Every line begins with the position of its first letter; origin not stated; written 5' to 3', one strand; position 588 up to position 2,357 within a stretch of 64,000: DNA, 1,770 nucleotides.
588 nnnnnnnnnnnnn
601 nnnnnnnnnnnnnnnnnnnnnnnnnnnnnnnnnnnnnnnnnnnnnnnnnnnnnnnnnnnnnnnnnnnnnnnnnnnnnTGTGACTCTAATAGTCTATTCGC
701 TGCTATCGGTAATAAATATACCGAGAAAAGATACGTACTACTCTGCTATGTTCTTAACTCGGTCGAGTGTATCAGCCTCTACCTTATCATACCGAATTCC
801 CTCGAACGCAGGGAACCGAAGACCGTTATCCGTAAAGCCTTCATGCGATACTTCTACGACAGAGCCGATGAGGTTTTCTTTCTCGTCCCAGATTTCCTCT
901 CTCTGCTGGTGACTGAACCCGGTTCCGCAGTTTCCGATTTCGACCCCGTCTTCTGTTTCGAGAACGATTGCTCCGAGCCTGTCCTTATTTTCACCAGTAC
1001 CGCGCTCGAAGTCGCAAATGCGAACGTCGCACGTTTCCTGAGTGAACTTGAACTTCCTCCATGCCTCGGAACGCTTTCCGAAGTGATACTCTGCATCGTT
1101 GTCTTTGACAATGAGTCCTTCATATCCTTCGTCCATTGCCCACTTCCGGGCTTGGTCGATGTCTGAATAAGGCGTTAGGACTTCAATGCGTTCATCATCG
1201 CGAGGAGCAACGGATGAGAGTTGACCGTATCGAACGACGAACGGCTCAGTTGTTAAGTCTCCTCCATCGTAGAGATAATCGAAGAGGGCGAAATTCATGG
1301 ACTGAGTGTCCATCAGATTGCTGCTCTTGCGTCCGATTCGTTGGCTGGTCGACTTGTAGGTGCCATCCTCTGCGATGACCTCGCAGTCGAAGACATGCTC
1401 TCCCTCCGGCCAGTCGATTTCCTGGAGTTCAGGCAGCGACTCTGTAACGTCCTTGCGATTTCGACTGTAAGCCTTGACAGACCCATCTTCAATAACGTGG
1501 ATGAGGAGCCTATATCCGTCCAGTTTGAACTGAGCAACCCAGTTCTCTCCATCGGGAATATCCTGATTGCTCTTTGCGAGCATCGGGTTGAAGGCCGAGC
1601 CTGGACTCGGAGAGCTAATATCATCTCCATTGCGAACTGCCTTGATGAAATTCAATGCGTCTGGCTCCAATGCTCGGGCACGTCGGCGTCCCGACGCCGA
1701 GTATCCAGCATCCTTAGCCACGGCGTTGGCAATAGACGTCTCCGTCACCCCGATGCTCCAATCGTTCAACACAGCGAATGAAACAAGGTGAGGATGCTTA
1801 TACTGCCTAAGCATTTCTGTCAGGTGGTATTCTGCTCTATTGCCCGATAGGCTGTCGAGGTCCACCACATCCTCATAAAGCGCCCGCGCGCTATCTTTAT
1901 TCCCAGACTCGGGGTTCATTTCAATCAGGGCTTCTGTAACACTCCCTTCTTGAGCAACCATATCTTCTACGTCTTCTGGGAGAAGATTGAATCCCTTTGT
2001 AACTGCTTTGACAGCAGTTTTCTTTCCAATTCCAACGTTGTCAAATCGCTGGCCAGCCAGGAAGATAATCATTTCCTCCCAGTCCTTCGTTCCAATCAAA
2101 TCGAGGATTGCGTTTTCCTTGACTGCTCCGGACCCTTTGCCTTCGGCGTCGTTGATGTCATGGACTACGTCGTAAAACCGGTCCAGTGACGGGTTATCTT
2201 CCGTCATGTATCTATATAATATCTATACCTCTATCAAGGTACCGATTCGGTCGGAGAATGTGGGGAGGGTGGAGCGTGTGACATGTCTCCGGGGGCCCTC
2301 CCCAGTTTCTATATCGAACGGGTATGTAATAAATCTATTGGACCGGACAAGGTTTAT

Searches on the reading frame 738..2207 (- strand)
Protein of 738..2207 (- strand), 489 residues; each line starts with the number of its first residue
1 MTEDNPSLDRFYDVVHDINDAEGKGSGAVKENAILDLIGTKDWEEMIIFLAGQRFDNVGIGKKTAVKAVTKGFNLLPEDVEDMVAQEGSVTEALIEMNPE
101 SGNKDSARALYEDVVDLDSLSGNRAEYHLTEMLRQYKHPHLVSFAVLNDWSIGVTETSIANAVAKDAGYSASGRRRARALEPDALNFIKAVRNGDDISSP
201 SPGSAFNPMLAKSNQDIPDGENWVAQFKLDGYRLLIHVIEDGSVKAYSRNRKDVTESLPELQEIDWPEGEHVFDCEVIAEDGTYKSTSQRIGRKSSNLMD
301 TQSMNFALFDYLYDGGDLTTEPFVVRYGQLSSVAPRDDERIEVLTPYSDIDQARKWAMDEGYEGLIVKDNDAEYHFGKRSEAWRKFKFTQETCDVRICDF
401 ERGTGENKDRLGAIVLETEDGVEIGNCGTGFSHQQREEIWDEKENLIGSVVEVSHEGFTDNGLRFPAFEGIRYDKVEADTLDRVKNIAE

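Call 54: search_protein_families(library=pfam, proteins=[window:738-2207:-], max_evalue=0.001)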
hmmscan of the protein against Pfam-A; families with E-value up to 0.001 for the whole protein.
window:738-2207:- (489 aa): 3 families
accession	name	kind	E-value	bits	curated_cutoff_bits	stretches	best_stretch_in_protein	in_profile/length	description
PF01068.26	DNA_ligase_A_M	-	3.5e-29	102.4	26.2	1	208-387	1-204/204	ATP dependent DNA ligase domain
PF14743.12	DNA_ligase_OB_2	-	3.4e-14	53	28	1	403-472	2-66/66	DNA ligase OB-like domain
PF04679.21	DNA_ligase_A_C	-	2.1e-05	25.3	27.5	0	450-475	68-94/94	ATP dependent DNA ligase C terminal region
